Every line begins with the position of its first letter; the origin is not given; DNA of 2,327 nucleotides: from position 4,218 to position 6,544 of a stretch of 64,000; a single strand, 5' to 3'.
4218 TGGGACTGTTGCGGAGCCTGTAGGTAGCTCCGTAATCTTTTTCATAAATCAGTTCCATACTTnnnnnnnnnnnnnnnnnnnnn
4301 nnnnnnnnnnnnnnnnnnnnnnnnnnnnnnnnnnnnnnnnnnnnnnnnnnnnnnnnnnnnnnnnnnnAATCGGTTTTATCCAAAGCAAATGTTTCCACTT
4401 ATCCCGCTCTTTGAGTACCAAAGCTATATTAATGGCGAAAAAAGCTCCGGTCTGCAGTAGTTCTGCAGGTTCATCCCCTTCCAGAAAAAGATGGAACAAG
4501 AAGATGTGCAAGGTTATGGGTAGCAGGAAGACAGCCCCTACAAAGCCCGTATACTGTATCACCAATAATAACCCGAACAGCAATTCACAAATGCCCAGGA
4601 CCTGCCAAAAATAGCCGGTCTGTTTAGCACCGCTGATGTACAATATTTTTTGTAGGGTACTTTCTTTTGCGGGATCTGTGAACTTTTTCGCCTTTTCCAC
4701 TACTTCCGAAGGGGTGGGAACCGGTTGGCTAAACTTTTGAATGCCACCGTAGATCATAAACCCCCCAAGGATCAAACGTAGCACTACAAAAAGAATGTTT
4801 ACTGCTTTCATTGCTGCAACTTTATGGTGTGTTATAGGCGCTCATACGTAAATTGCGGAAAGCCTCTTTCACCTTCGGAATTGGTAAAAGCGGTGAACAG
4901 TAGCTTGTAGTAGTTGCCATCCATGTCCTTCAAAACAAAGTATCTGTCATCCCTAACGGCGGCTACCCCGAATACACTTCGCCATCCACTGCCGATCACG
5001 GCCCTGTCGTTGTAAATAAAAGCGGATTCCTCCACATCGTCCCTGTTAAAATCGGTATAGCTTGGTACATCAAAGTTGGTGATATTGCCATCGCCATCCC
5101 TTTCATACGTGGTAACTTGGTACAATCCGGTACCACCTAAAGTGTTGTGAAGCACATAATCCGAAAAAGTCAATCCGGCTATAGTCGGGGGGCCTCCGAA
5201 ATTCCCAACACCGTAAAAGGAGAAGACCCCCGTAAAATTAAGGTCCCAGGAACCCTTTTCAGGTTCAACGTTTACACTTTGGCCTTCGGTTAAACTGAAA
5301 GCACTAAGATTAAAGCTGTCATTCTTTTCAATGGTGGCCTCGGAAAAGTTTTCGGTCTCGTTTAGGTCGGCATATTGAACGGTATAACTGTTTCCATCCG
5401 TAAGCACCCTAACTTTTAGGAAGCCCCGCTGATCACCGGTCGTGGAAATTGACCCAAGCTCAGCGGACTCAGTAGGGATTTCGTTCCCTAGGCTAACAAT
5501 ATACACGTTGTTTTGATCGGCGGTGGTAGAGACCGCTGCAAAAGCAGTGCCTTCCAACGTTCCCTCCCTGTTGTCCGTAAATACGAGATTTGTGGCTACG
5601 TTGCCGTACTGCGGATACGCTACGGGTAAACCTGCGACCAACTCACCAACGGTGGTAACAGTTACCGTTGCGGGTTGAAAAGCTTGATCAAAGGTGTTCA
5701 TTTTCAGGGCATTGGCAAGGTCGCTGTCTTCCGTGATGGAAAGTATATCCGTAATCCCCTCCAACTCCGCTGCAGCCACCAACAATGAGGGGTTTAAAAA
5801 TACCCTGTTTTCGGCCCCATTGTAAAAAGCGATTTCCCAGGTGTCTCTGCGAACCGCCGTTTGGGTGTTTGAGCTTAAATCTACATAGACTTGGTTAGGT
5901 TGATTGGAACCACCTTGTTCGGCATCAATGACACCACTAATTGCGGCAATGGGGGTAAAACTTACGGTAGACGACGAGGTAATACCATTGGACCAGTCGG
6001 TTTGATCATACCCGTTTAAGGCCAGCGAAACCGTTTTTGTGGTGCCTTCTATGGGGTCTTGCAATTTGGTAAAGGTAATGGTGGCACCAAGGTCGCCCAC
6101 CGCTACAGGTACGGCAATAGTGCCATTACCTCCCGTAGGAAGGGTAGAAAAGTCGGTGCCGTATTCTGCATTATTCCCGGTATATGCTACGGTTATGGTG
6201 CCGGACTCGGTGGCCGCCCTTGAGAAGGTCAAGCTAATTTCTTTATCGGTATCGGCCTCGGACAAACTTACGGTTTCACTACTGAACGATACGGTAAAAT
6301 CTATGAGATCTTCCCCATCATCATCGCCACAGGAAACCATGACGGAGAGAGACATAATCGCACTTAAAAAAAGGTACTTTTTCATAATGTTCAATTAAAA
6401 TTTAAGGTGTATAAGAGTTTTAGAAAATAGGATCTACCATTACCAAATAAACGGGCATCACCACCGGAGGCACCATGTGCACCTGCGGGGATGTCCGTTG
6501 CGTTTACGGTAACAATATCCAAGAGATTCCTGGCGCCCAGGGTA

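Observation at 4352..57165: Identical 12-mer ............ in the 3' UTR just before the terminator of three TonB-receptor/lipoprotein operons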

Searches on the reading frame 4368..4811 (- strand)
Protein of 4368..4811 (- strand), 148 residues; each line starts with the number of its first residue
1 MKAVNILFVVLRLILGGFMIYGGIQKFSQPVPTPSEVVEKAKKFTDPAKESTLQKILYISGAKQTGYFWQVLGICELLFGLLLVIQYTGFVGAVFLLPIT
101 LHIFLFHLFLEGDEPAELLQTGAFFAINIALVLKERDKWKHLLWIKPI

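Call 11: search_protein_families(library=pfam, proteins=[window:4368-4811:-])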
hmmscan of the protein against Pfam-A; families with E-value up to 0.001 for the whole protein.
window:4368-4811:- (148 aa): 1 family
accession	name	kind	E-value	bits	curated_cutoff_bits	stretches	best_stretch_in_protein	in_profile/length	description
PF07681.17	DoxX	-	1.4e-06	29.2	23.6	1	9-107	3-84/85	DoxX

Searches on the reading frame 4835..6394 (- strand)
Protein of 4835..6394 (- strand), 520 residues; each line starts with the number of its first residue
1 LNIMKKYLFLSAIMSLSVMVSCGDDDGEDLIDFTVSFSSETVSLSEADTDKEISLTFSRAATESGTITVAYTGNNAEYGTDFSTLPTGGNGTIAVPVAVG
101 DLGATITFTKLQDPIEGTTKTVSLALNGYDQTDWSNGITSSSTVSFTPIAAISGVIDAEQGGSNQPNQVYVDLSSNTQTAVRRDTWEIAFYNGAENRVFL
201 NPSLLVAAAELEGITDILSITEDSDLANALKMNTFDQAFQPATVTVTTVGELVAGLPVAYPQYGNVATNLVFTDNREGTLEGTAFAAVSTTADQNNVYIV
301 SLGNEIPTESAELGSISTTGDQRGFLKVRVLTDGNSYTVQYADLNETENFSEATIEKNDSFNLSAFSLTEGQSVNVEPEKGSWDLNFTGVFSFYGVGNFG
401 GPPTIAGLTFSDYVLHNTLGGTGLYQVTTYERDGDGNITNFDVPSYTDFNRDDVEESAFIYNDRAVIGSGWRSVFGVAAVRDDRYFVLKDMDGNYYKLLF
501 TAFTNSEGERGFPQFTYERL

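Call 11: search_protein_families(library=pfam, proteins=[window:4835-6394:-])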
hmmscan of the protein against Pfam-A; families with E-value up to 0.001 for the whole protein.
window:4835-6394:- (520 aa): 1 family
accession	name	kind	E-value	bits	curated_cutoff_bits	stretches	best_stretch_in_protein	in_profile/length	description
PF14064.11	HmuY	-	7.1e-19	68.9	27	2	380-517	27-157/157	HmuY protein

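Call 73: find_homologous_proteins(query=window:4835-6394:-, max_evalue=1e-20)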
Query window:4835-6394:- (520 aa): 198 proteins with E <= 1e-20 among 8000 candidates; the best 120 are listed.
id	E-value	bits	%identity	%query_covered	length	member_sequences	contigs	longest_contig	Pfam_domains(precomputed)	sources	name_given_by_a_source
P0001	0.0e+0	1131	100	99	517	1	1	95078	PF14064.12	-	-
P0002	9.9e-263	890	79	99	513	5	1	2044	PF14064.12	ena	-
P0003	2.0e-259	879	77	99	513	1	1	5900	PF14064.12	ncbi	-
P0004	5.0e-254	862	76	99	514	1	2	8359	PF14064.12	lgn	-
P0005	1.5e-253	860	75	99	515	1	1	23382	PF14064.12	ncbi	ncbi:MAG: HmuY family protein [Bacteroidota bacterium]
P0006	1.3e-251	854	76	99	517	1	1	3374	PF14064.12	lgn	-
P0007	5.9e-239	812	71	99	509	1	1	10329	PF14064.12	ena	-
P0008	2.7e-219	747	66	99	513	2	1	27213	PF14064.12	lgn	-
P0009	8.7e-218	742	65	99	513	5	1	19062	PF14064.12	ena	-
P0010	7.2e-215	733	67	99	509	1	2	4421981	PF14064.12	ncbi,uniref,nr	ncbi:HmuY family protein [Flagellimonas sp. CMM7]|uniref:HmuY family protein n=1 Tax=Flagellimonas s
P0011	5.4e-214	730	64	99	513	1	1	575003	PF14064.12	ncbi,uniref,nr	ncbi:HmuY family protein [Flagellimonas myxillae]|uniref:HmuY family protein n=1 Tax=Flagellimonas m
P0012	9.7e-213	726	64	99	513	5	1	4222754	PF14064.12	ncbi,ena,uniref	ncbi:HmuY family protein [Flagellimonas sp.]|uniref:HmuY family protein n=1 Tax=Flagellimonas sp. Ta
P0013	2.0e-212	724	64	99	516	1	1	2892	PF14064.12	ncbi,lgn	ncbi:MAG: HmuY family protein [Bacteroidota bacterium]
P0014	4.8e-212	723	65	99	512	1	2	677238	PF14064.12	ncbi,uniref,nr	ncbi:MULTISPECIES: HmuY family protein [Flavobacteriaceae]|uniref:HmuY family protein n=1 Tax=Flavob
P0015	2.4e-211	721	64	99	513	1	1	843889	PF14064.12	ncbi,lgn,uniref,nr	ncbi:HmuY family protein [Flagellimonas flava]|uniref:HmuY protein n=1 Tax=Flagellimonas flava TaxID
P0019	2.5e-200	685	61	99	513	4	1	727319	PF14064.12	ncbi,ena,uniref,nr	ncbi:HmuY family protein [Arenibacter palladensis]|uniref:HmuY family protein n=1 Tax=Arenibacter pa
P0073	3.5e-173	595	54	99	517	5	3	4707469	PF14064.12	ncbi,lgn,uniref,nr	ncbi:hypothetical protein D1013_00330 [Euzebyella marina]|uniref:HmuY protein n=1 Tax=Euzebyella mar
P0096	3.5e-127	443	58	73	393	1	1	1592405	PF14064.12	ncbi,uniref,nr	ncbi:HmuY family protein [Winogradskyella vidalii]|uniref:HmuY family protein n=1 Tax=Winogradskyell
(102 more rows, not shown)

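Call 74: find_encoding_contigs(protein=P0010, flank=10000, max_places=1)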
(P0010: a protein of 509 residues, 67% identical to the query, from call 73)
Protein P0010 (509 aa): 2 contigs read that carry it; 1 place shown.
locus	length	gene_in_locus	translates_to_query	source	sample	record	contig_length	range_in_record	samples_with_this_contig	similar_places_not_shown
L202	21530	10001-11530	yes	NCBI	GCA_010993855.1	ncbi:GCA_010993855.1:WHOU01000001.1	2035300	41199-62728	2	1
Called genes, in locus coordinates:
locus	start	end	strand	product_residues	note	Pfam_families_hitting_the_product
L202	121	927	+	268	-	PF08239:SH3_3 (weak)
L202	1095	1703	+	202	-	-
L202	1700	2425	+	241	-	PF11750:DUF3307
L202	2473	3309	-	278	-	PF13460:NAD_binding_10, PF05368:NmrA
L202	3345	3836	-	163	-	PF08592:Anthrone_oxy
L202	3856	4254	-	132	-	PF17329:DUF5367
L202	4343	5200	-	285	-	PF12833:HTH_18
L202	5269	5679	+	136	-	PF00903:Glyoxalase (weak)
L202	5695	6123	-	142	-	PF27139:Aq_1264_TM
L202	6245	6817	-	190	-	PF04205:FMN_bind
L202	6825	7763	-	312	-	PF20311:DUF6607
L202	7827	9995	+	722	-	PF07715:Plug, PF00593:TonB_dep_Rec_b-barrel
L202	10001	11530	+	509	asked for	PF14064:HmuY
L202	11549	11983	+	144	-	PF07681:DoxX (weak)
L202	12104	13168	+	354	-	PF00211:Guanylate_cyc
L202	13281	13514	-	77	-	PF07080:DUF1348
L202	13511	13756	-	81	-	PF07080:DUF1348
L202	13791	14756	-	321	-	PF00561:Abhydrolase_1, PF12146:Hydrolase_4, PF12697:Abhydrolase_6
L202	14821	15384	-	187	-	PF00440:TetR_N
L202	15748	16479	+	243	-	-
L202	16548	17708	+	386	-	PF07690:MFS_1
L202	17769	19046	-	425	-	PF00202:Aminotran_3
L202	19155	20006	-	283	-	PF01832:Glucosaminidase, PF01476:LysM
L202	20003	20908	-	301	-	PF00291:PALP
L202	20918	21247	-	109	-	-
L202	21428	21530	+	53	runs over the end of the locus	PF17653:DUF5522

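Call 75: find_encoding_contigs(protein=P0019, flank=10000, max_places=1)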
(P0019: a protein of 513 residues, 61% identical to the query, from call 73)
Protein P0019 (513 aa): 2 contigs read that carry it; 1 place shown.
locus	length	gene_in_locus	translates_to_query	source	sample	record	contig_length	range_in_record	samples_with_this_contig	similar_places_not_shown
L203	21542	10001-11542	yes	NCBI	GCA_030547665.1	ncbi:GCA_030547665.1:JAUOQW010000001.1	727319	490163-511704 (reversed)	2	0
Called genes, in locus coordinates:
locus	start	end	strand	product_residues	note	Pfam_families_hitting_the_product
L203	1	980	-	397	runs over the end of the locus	PF05272:VapE-like_dom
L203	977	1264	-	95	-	PF12728:HTH_17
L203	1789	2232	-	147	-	PF01475:FUR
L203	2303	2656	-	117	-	PF20391:DUF6686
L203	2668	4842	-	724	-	PF03929:PepSY_TM, PF00258:Flavodoxin_1, PF00175:NAD_binding_1 (weak)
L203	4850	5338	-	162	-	PF10029:DUF2271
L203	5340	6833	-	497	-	PF00023:Ank (faint), PF12796:Ank_2, PF13606:Ank_3 (faint), PF13637:Ank_4, PF12796:Ank_2, PF13857:Ank_5 (weak), PF13637:Ank_4 (weak), PF13857:Ank_5 (weak), +1 more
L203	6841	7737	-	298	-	PF20311:DUF6607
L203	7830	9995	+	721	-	PF07715:Plug, PF00593:TonB_dep_Rec_b-barrel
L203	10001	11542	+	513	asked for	PF14064:HmuY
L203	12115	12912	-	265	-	PF00582:Usp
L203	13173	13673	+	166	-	PF13420:Acetyltransf_4 (faint), PF13527:Acetyltransf_9 (weak), PF00583:Acetyltransf_1, PF13673:Acetyltransf_10, PF13508:Acetyltransf_7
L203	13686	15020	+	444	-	PF01554:MatE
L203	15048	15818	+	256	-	PF00378:ECH_1, PF16113:ECH_2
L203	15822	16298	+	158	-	PF13858:DUF4199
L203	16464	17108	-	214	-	PF13640:2OG-FeII_Oxy_3, PF13661:2OG-FeII_Oxy_4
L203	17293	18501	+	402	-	-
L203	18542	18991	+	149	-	PF01242:PTPS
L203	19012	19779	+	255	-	PF00149:Metallophos, PF12850:Metallophos_2 (faint)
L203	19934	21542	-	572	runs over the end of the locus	PF01368:DHH, PF02272:DHHA1, PF17768:RecJ_OB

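Call 76: find_encoding_contigs(protein=P0073, flank=10000, max_places=1)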
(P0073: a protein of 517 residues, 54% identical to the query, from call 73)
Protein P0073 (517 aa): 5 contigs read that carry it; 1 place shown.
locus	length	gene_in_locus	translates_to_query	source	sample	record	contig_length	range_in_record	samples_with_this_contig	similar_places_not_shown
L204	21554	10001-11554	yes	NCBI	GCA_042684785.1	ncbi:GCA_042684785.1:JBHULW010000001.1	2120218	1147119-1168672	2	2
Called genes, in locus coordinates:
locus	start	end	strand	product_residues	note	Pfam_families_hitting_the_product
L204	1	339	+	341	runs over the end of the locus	-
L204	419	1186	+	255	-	PF00378:ECH_1, PF16113:ECH_2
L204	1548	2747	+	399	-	-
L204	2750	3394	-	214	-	PF13640:2OG-FeII_Oxy_3, PF13661:2OG-FeII_Oxy_4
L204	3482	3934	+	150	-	PF01242:PTPS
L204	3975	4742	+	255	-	PF00149:Metallophos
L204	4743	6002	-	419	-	PF05977:MFS_3, PF07690:MFS_1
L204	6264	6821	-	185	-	-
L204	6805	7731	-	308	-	PF20311:DUF6607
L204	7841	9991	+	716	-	PF07715:Plug, PF00593:TonB_dep_Rec_b-barrel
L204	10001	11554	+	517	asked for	PF14064:HmuY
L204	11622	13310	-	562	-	PF01368:DHH, PF02272:DHHA1, PF17768:RecJ_OB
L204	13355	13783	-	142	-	PF02566:OsmC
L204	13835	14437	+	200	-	PF02627:CMD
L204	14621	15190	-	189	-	PF03167:UDG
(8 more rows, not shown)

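Call 77: find_encoding_contigs(protein=P0096, flank=10000, max_places=1)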
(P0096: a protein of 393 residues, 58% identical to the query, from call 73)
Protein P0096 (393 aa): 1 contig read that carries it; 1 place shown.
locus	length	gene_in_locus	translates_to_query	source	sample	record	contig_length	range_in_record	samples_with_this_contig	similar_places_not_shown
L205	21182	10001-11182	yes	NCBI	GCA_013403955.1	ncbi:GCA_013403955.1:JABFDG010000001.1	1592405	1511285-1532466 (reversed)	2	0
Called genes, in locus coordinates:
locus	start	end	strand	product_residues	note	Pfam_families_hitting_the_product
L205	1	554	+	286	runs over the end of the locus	PF01073:3Beta_HSD, PF01370:Epimerase (faint), PF05368:NmrA, PF13460:NAD_binding_10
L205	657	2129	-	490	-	PF00478:IMPDH, PF03060:NMO (faint), PF00571:CBS, PF00977:His_biosynth (faint), PF01070:FMN_dh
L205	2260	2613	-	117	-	PF20391:DUF6686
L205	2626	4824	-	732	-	PF03929:PepSY_TM, PF00258:Flavodoxin_1, PF00175:NAD_binding_1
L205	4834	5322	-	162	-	PF10029:DUF2271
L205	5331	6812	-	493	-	PF12796:Ank_2, PF13637:Ank_4 (weak), PF12796:Ank_2, PF13857:Ank_5, PF12796:Ank_2, PF13637:Ank_4 (weak), PF12796:Ank_2, PF13637:Ank_4, +3 more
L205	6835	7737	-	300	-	PF20311:DUF6607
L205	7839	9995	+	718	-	PF07715:Plug, PF00593:TonB_dep_Rec_b-barrel, PF14905:OMP_b-brl_3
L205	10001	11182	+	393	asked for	PF14064:HmuY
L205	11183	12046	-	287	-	PF00682:HMGL-like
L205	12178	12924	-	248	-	-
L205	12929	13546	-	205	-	PF01810:LysE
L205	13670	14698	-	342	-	PF01180:DHO_dh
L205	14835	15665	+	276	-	PF00582:Usp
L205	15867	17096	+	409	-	PF05343:Peptidase_M42 (faint), PF01546:Peptidase_M20, PF07687:M20_dimer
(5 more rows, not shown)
